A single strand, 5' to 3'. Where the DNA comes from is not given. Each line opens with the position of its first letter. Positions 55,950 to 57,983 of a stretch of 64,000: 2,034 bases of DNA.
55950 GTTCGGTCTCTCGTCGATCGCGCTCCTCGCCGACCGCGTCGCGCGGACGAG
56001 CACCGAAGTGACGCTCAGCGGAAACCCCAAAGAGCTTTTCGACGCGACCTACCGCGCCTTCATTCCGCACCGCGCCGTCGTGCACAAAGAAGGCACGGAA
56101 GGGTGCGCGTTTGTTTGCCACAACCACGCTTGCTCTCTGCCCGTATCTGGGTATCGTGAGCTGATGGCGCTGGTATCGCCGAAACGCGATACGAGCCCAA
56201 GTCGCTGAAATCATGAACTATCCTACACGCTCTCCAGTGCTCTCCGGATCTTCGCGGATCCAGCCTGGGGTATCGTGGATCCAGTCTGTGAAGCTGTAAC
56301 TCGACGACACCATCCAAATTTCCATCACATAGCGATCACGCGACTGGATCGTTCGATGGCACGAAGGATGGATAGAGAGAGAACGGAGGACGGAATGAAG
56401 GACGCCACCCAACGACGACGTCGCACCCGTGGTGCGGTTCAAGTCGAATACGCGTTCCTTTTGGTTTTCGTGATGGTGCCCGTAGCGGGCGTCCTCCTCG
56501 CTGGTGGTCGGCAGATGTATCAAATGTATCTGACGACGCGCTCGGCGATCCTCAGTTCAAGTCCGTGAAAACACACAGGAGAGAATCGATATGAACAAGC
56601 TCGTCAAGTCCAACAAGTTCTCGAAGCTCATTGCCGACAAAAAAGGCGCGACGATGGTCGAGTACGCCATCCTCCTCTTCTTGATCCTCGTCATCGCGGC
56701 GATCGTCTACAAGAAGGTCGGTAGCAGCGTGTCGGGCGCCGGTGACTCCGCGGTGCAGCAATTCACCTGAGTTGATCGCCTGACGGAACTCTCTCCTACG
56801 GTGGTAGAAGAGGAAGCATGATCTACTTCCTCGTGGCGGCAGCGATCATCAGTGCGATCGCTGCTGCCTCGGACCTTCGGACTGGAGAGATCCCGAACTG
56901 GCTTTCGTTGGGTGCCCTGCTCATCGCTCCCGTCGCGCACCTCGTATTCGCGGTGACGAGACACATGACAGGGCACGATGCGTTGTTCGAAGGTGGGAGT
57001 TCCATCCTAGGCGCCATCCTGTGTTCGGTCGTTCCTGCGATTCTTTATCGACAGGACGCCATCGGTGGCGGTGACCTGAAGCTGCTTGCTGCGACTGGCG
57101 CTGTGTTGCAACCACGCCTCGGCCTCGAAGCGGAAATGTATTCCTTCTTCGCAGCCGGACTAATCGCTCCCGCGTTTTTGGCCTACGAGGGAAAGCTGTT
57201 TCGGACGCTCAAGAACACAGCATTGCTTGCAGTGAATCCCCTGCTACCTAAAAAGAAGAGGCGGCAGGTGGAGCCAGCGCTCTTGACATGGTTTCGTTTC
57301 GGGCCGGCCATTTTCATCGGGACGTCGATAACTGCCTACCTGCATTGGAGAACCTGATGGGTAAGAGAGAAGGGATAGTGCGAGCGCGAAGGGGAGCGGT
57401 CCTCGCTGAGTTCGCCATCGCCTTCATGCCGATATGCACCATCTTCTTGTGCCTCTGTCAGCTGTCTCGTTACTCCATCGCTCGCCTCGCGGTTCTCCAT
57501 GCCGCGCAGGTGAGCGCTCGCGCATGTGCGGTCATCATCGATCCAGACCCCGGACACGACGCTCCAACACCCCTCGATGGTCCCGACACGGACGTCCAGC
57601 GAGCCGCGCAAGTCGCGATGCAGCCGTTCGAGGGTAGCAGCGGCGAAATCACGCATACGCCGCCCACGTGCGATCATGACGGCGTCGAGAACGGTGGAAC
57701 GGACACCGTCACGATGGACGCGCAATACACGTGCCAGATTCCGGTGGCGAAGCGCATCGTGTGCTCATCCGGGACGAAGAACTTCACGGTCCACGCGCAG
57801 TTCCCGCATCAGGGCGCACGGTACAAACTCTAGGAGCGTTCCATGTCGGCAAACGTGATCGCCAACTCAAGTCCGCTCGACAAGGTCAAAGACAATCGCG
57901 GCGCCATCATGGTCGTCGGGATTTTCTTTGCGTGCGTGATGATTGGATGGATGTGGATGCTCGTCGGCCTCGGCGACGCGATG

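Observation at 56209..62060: Lower-GC Tad/Flp pilin operon without adjacent secretion machinery (possible Kil-like contact-killing pilin set)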

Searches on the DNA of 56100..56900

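Call 79: search_rna_families(source=window, start=56100, end=56900, threshold=evalue, max_evalue=1)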
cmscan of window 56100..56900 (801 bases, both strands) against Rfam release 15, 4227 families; matches with E-value up to 1: 1.
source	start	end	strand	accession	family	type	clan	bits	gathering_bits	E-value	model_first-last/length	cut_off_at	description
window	56222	56301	-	RF03009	malK-III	Cis-reg;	-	16.8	50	0.87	1-94/94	no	malK-III RNA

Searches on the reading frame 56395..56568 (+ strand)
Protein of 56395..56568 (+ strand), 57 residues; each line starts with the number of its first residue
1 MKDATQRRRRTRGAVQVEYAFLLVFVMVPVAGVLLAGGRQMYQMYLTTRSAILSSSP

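Call 3: search_protein_families(library=pfam, max_evalue=1, proteins=[window:56395-56568:+])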
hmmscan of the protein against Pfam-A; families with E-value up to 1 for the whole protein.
window:56395-56568:+ (57 aa): 1 family
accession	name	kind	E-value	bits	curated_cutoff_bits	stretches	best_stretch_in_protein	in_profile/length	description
PF12442.13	DUF3681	-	0.044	14.7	24.3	1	7-53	7-52/96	Protein of unknown function (DUF3681)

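Call 6: search_protein_families(library=ncbifam, max_evalue=1, proteins=[window:56395-56568:+])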
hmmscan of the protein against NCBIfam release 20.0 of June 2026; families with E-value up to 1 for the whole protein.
window:56395-56568:+ (57 aa): 0 families

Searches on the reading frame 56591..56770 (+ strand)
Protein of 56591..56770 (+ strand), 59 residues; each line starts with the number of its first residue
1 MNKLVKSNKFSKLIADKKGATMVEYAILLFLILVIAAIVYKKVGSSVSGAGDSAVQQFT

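Call 3: search_protein_families(library=pfam, max_evalue=1, proteins=[window:56591-56770:+])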
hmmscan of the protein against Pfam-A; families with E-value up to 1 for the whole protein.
window:56591-56770:+ (59 aa): 6 families
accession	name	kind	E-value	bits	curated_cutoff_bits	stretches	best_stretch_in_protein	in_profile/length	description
PF04964.19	Flp_Fap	-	0.00015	21.9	32.2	1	14-35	2-23/46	Flp/Fap pilin component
PF14029.11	DUF4244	-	0.059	13.2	27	1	12-45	5-38/54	Protein of unknown function (DUF4244)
PF25667.1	ASFV_P17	-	0.061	13.8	27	1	12-42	29-61/117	African swine fever virus minor capsid protein p17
PF16982.10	Flp1_like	-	0.069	13.1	33.5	1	13-42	2-30/49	Putative Flagellin, Flp1-like, domain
PF21204.3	Ebp1_C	-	0.08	12.7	26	1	3-37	55-89/255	Ell binding protein Ebp1, C-terminal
PF07811.17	TadE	-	0.24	12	22.9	1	19-38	1-21/43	TadE-like protein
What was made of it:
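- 56591..56770 (+): flp2: 59-aa Flp-type pilin with G/ATMVEY motif. Same length as the KilO adapter pilin of M. xanthus Tip3. Pfam Flp_Fap E=1.5e-4, 21.9 bits, below the 32.2 cut-off (call 3).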

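Call 6: search_protein_families(library=ncbifam, max_evalue=1, proteins=[window:56591-56770:+])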
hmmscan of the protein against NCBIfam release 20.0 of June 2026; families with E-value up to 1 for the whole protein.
window:56591-56770:+ (59 aa): 0 families

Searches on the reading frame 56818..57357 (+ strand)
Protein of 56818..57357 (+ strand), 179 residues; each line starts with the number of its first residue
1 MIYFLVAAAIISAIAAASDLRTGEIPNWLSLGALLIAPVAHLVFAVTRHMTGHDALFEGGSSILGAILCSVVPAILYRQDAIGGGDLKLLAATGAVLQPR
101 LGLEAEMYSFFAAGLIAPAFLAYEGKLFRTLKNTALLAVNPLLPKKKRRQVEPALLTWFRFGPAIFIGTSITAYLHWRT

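Call 3: search_protein_families(library=pfam, max_evalue=1, proteins=[window:56818-57357:+])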
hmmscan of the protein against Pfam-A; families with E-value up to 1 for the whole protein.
window:56818-57357:+ (179 aa): 1 family
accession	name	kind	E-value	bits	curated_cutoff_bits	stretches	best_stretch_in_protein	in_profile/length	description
PF01478.23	Peptidase_A24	-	3.2e-13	50.5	26.5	1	8-116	3-102/104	Type IV leader peptidase family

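Call 6: search_protein_families(library=ncbifam, max_evalue=1, proteins=[window:56818-57357:+])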
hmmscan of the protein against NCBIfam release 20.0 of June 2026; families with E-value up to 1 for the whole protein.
window:56818-57357:+ (179 aa): 1 family
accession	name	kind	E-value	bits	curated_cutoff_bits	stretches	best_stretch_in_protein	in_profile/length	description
NF040695.1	FlaK_Arch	equivalog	0.00076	19.1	330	1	9-100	7-91/230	preflagellin peptidase FlaK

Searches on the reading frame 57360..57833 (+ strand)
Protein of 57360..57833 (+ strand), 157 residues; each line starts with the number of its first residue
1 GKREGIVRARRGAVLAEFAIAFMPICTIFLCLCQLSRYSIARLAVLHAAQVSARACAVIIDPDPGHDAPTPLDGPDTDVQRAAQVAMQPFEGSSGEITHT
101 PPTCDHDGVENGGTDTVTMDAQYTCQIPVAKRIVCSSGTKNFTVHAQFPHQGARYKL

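Call 3: search_protein_families(library=pfam, max_evalue=1, proteins=[window:57360-57833:+])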
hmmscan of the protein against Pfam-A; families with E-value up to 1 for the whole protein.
window:57360-57833:+ (157 aa): 1 family
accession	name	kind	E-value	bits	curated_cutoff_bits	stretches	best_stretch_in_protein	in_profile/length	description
PF07811.17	TadE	-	4.1e-06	27.2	22.9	1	12-54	1-43/43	TadE-like protein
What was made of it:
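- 57357..57833 (+): Minor pilin 1, TadE/KilM-like, 158 aa. Motif G/AVLAEF; 7 conserved Cys. PF07811 27.2 bits, above the 22.9 cut-off (call 3).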

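Call 6: search_protein_families(library=ncbifam, max_evalue=1, proteins=[window:57360-57833:+])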
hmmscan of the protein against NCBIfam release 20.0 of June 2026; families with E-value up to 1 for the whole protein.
window:57360-57833:+ (157 aa): 0 families
